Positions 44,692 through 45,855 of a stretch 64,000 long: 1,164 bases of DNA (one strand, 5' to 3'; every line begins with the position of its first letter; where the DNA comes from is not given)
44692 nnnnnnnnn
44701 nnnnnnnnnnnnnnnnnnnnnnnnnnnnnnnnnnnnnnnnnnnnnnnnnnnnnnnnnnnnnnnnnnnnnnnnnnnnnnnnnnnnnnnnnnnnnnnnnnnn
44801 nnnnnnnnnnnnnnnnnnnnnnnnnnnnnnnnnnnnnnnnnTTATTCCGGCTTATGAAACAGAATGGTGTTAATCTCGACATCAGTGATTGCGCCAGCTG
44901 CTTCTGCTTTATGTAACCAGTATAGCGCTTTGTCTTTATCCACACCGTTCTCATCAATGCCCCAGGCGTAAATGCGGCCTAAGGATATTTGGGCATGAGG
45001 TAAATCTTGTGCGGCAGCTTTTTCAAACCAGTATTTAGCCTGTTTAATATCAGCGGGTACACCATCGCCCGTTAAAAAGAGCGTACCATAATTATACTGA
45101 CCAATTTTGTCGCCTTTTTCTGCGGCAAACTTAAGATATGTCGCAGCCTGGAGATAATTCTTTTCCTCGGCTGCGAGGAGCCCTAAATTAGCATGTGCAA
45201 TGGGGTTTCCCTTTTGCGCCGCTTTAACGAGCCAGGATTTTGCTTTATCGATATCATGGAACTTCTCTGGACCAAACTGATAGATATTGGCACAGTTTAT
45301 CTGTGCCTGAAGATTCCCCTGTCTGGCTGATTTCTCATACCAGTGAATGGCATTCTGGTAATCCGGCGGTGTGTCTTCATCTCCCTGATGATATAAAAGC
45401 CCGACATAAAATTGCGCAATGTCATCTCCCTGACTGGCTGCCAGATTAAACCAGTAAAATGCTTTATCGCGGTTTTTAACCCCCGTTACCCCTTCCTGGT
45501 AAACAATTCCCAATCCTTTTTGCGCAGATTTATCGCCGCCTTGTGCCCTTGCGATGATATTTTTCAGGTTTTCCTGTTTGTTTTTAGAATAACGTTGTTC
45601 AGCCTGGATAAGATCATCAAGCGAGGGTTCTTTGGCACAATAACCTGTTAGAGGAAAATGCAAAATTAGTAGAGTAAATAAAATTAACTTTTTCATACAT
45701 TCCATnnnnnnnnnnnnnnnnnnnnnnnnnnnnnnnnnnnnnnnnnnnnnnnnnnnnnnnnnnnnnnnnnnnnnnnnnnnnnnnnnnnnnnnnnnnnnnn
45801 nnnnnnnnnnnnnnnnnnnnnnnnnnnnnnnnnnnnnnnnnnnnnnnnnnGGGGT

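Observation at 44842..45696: AT-rich secreted Sel1-like repeat protein between pphB and mutS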

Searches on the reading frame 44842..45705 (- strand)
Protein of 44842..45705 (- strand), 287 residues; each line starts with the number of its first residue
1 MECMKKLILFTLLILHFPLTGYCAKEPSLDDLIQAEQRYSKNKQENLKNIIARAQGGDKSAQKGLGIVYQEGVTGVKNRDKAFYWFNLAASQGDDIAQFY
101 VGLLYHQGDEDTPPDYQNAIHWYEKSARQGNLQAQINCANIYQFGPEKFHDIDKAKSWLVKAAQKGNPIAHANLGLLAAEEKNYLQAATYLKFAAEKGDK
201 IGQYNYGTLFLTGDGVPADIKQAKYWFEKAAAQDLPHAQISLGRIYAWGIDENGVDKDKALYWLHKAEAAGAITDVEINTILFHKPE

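Call 4: search_protein_families(library=pfam, proteins=[window:44842-45705:-], max_evalue=0.01)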
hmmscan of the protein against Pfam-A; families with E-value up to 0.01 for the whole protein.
window:44842-45705:- (287 aa): 2 families
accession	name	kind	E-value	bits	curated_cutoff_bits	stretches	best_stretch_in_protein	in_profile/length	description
PF08238.18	Sel1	-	9.7e-43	143.5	30.7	5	202-234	3-35/36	Sel1 repeat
PF23310.1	TPR_27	-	0.00066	19.8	27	0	151-215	11-76/110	Plant tetratrico peptide repeats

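Call 12: find_homologous_proteins(query=window:44842-45696:-, max_evalue=1e-10)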
Query window:44842-45696:- (284 aa): 241 proteins with E <= 1e-10 among 2517 candidates; the best 120 are listed.
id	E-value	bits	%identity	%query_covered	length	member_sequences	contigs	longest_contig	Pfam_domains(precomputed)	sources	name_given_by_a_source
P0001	1.5e-187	640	99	100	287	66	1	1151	PF08238.19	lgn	-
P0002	5.8e-129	448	68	99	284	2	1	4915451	PF08238.19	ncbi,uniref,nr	ncbi:tetratricopeptide repeat protein [Citrobacter enshiensis]|uniref:tetratricopeptide repeat prote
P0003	3.4e-122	425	66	99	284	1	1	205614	PF08238.19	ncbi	-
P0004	2.9e-119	416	66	99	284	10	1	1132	PF08238.19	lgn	-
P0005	3.1e-119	416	64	100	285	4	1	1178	PF08238.19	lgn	-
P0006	7.4e-118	411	65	99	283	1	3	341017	PF08238.19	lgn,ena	-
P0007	1.5e-117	410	65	99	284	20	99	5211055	PF08238.19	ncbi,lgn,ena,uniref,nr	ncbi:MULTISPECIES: tetratricopeptide repeat protein [Citrobacter]|uniref:tetratricopeptide repeat pr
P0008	1.4e-94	335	57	92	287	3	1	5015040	PF08238.19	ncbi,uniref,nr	ncbi:tetratricopeptide repeat protein [Pseudocitrobacter corydidari]|uniref:Secretory immunoglobulin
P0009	4.6e-94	333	59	87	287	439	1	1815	PF08238.19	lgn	-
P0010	2.0e-41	160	32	91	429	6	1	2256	PF18781.8,PF12895.14,PF23310.2,PF08238.19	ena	-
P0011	5.8e-41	159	37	80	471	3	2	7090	PF23310.2,PF08238.19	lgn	-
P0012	5.7e-36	143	36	77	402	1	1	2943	PF23310.2,PF08238.19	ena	-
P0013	2.3e-35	141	30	80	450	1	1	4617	PF08238.19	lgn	-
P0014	2.9e-35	140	34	78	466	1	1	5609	PF23310.2,PF08238.19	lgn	-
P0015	4.4e-35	140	38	69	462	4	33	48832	PF08238.19,PF07719.24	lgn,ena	-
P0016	2.2e-33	134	36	65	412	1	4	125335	PF08238.19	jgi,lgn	-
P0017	7.2e-33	132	30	77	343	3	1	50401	PF08238.19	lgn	-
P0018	8.6e-33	132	34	77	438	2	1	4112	PF13240.12,PF24463.2,PF08238.19,PF24460.2,PF13248.12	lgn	-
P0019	1.1e-32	132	29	99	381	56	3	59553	PF08238.19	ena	-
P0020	4.7e-32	130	33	64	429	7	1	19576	PF23310.2,PF13432.13,PF08238.19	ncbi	ncbi:MAG: tetratricopeptide repeat protein [Sphingobacteriia bacterium]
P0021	6.9e-32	129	35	79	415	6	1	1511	PF12895.14,PF08238.19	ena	-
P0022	1.0e-31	129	36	77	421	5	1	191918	PF23310.2,PF08238.19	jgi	jgi:uncharacterized protein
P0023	1.9e-31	128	35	71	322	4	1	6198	PF08238.19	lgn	-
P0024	4.9e-31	126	36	93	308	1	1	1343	PF08238.19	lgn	-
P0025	5.0e-31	126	35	92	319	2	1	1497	PF08238.19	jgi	-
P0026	5.5e-31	126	54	37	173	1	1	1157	PF08238.19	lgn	-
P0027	2.2e-30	124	26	90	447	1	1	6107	PF08238.19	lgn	-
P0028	2.3e-30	124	32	86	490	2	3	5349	PF08238.19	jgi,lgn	-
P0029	2.9e-30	124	29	94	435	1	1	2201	PF00515.35,PF13432.13,PF08238.19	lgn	-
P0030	3.9e-30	123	35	90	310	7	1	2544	PF08238.19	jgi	-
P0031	6.4e-30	123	30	81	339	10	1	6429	PF08238.19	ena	-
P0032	7.9e-30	122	33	71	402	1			PF23310.2,PF08238.19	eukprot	eukprot:gb/GECG01015490.1/.p1 GENE.gb/GECG01015490.1/~~gb/GECG01015490.1/.p1 ORF type:complete len:4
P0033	1.6e-29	121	28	75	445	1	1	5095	PF23310.2,PF08238.19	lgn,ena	-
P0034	2.0e-29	121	27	81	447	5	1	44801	PF23310.2,PF08238.19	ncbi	ncbi:MAG: tetratricopeptide repeat protein [Cyanobacteriota/Melainabacteria group bacterium]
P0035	3.8e-29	120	35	77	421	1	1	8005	PF23310.2,PF08238.19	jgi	jgi:TPR repeat protein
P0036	5.1e-29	120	35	50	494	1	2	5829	PF23310.2,PF08238.19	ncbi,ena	-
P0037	1.2e-28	119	36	85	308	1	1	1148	PF23310.2,PF08238.19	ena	-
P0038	2.9e-28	117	36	78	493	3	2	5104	PF13365.13,PF08238.19,PF00089.33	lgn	-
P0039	3.8e-27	114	33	75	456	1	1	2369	PF08238.19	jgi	jgi:uncharacterized protein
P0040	1.6e-26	112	35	67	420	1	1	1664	PF14559.13,PF23310.2,PF08238.19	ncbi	-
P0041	2.3e-26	111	32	71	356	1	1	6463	PF08238.19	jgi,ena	-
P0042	2.5e-26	111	34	69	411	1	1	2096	PF23310.2,PF08238.19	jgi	jgi:hypothetical protein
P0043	2.7e-26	111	33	80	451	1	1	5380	PF23310.2,PF08238.19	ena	-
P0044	2.7e-26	111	30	83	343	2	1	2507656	PF08238.19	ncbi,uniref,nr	ncbi:tetratricopeptide repeat protein [Providencia burhodogranariea]|uniref:tetratricopeptide repeat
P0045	2.7e-26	111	29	92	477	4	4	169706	PF00515.35,PF13424.13,PF23310.2,PF21033.5,PF13432.13,PF08238.19,PF13181.13,PF07719.24,PF13374.13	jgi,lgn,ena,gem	-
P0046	3.0e-26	111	36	60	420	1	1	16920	PF14559.13,PF23310.2,PF08238.19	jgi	-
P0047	3.0e-26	111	36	76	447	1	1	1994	PF08238.19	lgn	-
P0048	3.5e-26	110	29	80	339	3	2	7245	PF08238.19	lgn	-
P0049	4.7e-26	110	27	97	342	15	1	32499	PF13424.13,PF08238.19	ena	-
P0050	4.8e-26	110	31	93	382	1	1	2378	PF08238.19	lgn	-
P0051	2.4e-25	108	34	64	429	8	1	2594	PF14559.13,PF00515.35,PF23310.2,PF08238.19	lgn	-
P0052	1.2e-24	105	33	68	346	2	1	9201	PF12895.14,PF23310.2,PF08238.19,PF07719.24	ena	-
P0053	1.9e-24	105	30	77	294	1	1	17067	PF23310.2,PF08238.19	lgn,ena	-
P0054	2.6e-24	104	31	65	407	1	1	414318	PF08238.19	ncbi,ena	-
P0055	4.1e-24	104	32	68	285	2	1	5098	PF00515.35,PF13424.13,PF13176.13,PF08238.19,PF13181.13,PF07719.24,PF13374.13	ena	-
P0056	5.8e-24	103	36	55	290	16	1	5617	PF08238.19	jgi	jgi:TPR repeat protein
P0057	6.0e-24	103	30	88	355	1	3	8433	PF14559.13,PF13431.13,PF13414.13,PF00515.35,PF13176.13,PF21033.5,PF13432.13,PF08238.19,PF13181.13,PF07719.24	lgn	-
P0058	1.9e-23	101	34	60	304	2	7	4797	PF08238.19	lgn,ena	-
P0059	3.6e-23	101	24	80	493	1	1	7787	PF08238.19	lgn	-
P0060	9.3e-23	99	37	71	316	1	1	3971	PF23310.2,PF08238.19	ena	-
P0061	1.3e-22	99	32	74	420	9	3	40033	PF23310.2,PF08238.19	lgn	-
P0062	2.2e-22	98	31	92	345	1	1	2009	PF23310.2,PF08238.19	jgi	jgi:TPR repeat protein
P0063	2.5e-22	98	32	88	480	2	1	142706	PF05036.19,PF23310.2,PF08238.19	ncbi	-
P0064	2.9e-22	98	38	52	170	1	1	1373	PF08238.19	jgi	jgi:hypothetical protein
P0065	2.9e-22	98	27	96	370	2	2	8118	PF08238.19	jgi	jgi:TPR repeat protein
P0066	3.1e-22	97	31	69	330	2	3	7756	PF23310.2,PF08238.19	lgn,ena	-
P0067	4.0e-22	97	30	83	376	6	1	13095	PF08238.19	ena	-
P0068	4.8e-22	97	27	96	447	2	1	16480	PF08238.19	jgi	jgi:uncharacterized protein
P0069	5.1e-22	97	32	71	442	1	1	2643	PF05036.19,PF23310.2,PF08238.19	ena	-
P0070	1.1e-21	96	31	62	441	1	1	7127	PF23310.2,PF08238.19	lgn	-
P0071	1.8e-21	95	36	62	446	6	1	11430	PF08238.19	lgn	-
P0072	2.0e-21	95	28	62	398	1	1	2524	PF08238.19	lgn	-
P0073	2.3e-21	95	28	89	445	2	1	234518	PF08238.19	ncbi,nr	ncbi:MAG: SEL1-like repeat protein [Taibaiella sp.]|nr:SEL1-like repeat protein [Taibaiella sp.]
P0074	2.5e-21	95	36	51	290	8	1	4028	PF08238.19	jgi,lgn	jgi:TPR repeat protein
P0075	2.9e-21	94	32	80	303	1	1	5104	PF23310.2,PF08238.19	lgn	-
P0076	3.2e-21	94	32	83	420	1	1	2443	PF05036.19,PF08238.19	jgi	jgi:TPR repeat protein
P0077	3.5e-21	94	27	67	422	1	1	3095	PF23310.2,PF08238.19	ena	-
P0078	4.9e-21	94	31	77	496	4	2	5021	PF23310.2,PF13432.13,PF08238.19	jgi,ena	-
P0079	6.4e-21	93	26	70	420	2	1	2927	PF23310.2,PF08238.19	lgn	-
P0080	8.2e-21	93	26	90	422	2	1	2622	PF08238.19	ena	-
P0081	1.2e-20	92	30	96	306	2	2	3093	PF23310.2,PF08238.19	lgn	-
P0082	1.5e-20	92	34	67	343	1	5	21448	PF23310.2,PF08238.19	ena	-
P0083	1.7e-20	92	30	71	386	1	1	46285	PF08238.19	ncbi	-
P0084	1.7e-20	92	34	68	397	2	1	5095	PF05036.19,PF08238.19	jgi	jgi:TPR repeat protein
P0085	1.9e-20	92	34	54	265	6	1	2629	PF08238.19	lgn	-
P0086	5.0e-20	90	39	49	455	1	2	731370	PF08238.19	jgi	jgi:TPR repeat protein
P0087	5.3e-20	90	31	86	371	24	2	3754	PF08238.19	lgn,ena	-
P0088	8.2e-20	90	34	67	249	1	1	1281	PF08238.19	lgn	-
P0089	8.6e-20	89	32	61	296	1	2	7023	PF08238.19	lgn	-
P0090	8.6e-20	89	30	60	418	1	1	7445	PF08238.19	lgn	-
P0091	9.2e-20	89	30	77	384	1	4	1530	PF08238.19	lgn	-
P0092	9.2e-20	89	31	80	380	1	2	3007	PF08238.19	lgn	-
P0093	1.0e-19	89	35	69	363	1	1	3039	PF08238.19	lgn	-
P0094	1.2e-19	89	33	58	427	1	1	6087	PF08238.19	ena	-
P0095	1.9e-19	88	30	83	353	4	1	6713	PF08238.19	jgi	-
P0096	2.4e-19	88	30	84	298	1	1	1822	PF08238.19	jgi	-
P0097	2.5e-19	88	26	82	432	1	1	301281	PF08238.19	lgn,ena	-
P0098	3.1e-19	88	29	70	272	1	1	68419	PF08238.19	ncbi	-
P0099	3.1e-19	88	36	43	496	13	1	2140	PF12895.14,PF08238.19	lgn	-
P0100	4.3e-19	87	35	54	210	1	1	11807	PF08238.19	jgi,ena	-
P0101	5.6e-19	87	33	60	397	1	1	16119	PF05036.19,PF08238.19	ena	-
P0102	5.7e-19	87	34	56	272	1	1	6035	PF08238.19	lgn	-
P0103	6.0e-19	87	34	34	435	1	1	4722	PF23310.2,PF08238.19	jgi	jgi:TPR repeat protein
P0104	6.9e-19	86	29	90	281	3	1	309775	PF13428.13,PF08238.19,PF07719.24,PF13174.13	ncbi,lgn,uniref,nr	ncbi:tetratricopeptide repeat protein [Campylobacter geochelonis]|uniref:tetratricopeptide repeat pr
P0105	7.1e-19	86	25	72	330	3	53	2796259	PF08238.19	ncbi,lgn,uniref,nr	ncbi:tetratricopeptide repeat protein [Avibacterium paragallinarum]|uniref:SEL1-like repeat protein 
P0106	7.8e-19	86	35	60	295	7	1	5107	PF08238.19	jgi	jgi:uncharacterized protein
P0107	1.0e-18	86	33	64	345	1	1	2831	PF08238.19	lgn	-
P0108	1.1e-18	86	29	82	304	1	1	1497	PF08238.19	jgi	jgi:uncharacterized protein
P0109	1.1e-18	86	31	74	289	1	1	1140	PF08238.19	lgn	-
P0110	1.2e-18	86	33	75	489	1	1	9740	PF08238.19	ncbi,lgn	-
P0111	1.3e-18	86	29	83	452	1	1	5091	PF23310.2,PF13432.13,PF08238.19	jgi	jgi:TPR repeat protein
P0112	1.3e-18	86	32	71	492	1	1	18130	PF08238.19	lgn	-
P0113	1.4e-18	85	35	51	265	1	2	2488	PF08238.19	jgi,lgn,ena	-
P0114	1.5e-18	85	29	83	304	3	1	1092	PF08238.19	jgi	jgi:TPR repeat protein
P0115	1.6e-18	85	36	40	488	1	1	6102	PF23310.2,PF08238.19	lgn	-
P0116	2.1e-18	85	30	74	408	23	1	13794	PF08238.19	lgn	-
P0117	2.8e-18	84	31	79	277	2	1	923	PF08238.19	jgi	jgi:TPR repeat protein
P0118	3.0e-18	84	39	40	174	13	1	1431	PF08238.19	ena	-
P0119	3.3e-18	84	34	61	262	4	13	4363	PF08238.19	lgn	-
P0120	4.6e-18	84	35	58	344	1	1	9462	PF08238.19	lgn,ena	-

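Call 13: search_solved_structures(query=window:44842-45696:-, max_evalue=0.001, show_alignments=2)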
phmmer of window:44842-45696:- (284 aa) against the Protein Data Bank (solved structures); distinct sequences matched with E-value up to 0.001: 26.
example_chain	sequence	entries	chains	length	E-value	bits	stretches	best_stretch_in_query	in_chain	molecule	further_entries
4bwr_A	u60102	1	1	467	1.5e-53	185.4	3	81-261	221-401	PROTEIN CORRESPONDING TO LOCUS C5321 FROM CFT073 E.COLI STRAIN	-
6ok3_A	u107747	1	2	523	5.7e-48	167.1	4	53-172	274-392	Sel1 repeat protein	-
8sxq_A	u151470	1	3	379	5.6e-42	147.4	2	79-244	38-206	SEL-1 repeat protein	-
6deh_A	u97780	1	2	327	1.3e-36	129.7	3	75-244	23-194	TPR repeat protein, protein-protein interaction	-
6onw_A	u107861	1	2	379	1.4e-32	116.6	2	110-269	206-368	Sel1 repeat protein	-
9uav_C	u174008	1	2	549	1.3e-27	100.3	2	50-220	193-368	Protein sel-1 homolog 1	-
8ket_C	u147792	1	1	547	1.4e-27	100.2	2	50-220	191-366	Protein sel-1 homolog 1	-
8kes_D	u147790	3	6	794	2.5e-27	99.3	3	50-221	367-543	Protein sel-1 homolog 1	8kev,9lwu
9og0_C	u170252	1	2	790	7.1e-27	97.8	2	50-221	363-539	Protein sel-1 homolog 1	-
6ork_A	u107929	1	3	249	3.4e-22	82.5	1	54-264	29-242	Sel1 repeat protein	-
6ur7_A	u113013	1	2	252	2.2e-21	79.8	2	38-162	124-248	Sel1 repeat family protein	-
5b26_A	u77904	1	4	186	7.7e-18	68.2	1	50-213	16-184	Protein sel-1 homolog 1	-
6ok0_A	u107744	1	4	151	1.2e-14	57.7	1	38-170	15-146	Sel1 repeat protein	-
8d9x_A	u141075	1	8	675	1.5e-13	54.1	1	76-248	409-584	Maltodextrin-binding protein,DAP3-binding cell death enhancer 1 short form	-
6orc_A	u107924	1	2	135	4.3e-13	52.6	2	187-258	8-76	Sel1 repeat protein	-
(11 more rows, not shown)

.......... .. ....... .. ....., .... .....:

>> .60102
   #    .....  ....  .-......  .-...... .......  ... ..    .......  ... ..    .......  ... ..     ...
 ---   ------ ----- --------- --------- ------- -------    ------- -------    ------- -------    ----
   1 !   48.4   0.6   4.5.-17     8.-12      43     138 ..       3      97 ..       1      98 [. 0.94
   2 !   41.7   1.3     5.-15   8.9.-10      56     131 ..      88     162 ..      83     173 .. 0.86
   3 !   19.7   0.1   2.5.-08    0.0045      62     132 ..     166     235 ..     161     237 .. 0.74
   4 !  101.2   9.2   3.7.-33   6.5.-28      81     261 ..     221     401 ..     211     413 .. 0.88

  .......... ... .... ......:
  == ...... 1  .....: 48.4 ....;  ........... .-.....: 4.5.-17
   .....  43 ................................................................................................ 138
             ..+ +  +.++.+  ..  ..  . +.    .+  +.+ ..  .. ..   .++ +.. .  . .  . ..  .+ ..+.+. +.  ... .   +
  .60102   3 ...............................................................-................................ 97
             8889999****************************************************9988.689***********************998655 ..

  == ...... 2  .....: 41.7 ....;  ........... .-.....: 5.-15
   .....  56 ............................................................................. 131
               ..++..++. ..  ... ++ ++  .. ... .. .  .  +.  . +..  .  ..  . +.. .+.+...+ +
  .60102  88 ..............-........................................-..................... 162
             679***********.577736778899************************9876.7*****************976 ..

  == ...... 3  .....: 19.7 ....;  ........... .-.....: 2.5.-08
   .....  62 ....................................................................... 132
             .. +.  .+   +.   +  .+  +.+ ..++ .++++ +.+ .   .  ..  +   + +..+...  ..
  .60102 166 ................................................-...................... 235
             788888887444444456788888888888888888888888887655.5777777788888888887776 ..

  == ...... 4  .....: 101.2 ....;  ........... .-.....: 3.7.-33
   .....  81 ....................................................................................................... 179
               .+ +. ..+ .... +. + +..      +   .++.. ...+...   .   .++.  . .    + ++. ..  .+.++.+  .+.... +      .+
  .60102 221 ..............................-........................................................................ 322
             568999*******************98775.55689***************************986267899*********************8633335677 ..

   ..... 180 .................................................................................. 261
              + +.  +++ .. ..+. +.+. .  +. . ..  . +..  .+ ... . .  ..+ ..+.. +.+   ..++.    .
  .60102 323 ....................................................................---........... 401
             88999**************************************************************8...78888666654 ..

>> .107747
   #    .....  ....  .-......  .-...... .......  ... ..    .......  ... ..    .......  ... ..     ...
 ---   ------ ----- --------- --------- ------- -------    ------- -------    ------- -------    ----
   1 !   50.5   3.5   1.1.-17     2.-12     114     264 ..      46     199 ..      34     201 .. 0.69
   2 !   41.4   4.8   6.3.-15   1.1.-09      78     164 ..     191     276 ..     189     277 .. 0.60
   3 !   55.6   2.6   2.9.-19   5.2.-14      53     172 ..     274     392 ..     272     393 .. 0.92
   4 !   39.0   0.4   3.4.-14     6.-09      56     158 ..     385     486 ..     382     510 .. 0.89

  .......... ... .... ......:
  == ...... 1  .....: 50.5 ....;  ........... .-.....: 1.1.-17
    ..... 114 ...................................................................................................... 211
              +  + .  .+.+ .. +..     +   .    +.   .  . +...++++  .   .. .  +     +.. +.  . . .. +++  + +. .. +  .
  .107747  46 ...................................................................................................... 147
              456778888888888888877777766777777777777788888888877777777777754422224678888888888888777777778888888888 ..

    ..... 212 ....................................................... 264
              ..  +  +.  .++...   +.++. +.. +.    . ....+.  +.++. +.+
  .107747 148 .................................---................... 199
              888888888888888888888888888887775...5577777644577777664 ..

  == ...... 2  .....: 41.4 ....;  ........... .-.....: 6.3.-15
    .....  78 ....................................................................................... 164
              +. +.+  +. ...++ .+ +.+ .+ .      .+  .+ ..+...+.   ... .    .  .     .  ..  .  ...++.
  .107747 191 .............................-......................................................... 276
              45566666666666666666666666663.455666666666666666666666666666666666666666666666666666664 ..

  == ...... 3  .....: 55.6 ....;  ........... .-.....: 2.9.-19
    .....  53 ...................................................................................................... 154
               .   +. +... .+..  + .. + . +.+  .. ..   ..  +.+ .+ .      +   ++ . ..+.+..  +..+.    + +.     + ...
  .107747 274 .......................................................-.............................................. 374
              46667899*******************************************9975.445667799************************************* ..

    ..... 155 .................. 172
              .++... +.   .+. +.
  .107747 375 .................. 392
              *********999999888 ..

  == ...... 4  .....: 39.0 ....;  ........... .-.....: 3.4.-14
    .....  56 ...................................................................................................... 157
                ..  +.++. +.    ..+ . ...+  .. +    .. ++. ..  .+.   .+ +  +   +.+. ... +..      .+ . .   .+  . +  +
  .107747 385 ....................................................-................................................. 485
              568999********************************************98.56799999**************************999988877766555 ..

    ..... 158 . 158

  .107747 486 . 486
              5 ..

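Call 15: find_encoding_contigs(protein=P0002, flank=6000, max_places=2)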
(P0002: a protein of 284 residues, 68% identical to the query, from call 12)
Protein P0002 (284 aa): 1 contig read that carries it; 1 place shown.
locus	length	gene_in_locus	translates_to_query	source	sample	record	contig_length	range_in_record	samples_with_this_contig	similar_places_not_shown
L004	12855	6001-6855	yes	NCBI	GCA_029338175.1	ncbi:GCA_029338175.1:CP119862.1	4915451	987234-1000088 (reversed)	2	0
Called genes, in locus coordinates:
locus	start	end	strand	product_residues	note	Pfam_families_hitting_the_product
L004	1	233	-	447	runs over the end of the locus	PF05936:T6SS_VasE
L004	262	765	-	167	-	PF12790:T6SS-SciN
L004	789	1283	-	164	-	-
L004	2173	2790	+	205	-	PF02661:Fic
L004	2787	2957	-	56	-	-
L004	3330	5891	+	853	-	PF01624:MutS_I, PF05188:MutS_II, PF05192:MutS_III, PF05190:MutS_IV, PF00488:MutS_V, PF27441:MutS_C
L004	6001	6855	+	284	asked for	PF08238:Sel1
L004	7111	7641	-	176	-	-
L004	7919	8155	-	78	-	PF26358:EcdD_BsdD_detox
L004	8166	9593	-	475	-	PF20695:UbiD_N, PF01977:UbiD, PF20696:UbiD_C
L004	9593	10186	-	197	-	PF02441:Flavoprotein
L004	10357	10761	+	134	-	PF01047:MarR, PF12802:MarR_2, PF13463:HTH_27 (weak)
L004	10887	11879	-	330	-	PF00140:Sigma70_r1_2, PF04542:Sigma70_r2, PF04539:Sigma70_r3, PF04545:Sigma70_r4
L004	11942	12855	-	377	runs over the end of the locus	PF01476:LysM, PF01551:Peptidase_M23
